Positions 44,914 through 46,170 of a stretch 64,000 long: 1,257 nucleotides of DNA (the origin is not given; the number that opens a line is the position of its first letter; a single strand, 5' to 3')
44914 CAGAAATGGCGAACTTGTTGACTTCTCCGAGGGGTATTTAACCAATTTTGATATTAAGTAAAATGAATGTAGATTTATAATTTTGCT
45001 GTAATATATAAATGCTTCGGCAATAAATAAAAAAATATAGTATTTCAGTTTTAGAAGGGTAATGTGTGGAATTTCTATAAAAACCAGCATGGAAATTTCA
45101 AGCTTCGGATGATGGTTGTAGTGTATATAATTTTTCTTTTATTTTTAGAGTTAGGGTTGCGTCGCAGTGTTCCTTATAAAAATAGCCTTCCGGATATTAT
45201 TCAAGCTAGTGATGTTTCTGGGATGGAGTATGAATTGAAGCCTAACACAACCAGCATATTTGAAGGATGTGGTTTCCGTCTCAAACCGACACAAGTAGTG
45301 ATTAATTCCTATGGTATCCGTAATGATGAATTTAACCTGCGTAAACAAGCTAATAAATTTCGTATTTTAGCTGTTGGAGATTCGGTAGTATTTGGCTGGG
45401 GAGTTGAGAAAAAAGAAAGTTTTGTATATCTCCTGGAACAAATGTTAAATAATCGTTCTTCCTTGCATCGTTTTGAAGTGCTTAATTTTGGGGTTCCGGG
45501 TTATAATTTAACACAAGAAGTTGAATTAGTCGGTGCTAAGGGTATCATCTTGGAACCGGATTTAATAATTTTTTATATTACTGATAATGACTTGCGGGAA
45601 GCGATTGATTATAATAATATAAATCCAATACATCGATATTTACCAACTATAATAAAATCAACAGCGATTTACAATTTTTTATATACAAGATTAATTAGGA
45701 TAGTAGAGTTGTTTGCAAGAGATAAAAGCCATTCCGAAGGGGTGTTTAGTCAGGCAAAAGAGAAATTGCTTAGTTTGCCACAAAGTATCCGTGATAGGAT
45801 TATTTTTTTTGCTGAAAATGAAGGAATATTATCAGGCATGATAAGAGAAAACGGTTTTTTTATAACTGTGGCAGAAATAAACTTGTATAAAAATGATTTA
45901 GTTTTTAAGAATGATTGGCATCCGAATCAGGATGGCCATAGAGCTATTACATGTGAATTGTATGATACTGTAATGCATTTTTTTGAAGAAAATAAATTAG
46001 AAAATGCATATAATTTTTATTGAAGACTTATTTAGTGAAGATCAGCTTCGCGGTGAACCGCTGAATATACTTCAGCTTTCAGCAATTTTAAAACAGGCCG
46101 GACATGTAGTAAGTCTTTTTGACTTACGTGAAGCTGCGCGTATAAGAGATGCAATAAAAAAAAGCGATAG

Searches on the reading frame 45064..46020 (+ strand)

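Call 6: search_protein_families(library=pfam, proteins=[window:45064-46020:+], max_evalue=0.001)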
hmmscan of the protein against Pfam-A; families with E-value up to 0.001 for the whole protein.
window:45064-46020:+ (319 aa): 2 families
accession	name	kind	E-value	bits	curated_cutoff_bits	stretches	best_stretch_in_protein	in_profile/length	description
PF13472.12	Lipase_GDSL_2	-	7.7e-07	30.2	32.9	1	103-183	1-81/178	GDSL-like Lipase/Acylhydrolase family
PF00657.28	Lipase_GDSL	-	0.00031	21.4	23.6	0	101-295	1-204/208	GDSL-like Lipase/Acylhydrolase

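Call 64: search_protein_families(library=ncbifam, proteins=[window:45064-46020:+], max_evalue=0.00001)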
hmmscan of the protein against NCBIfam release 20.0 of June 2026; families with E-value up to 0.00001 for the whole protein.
window:45064-46020:+ (319 aa): 0 families
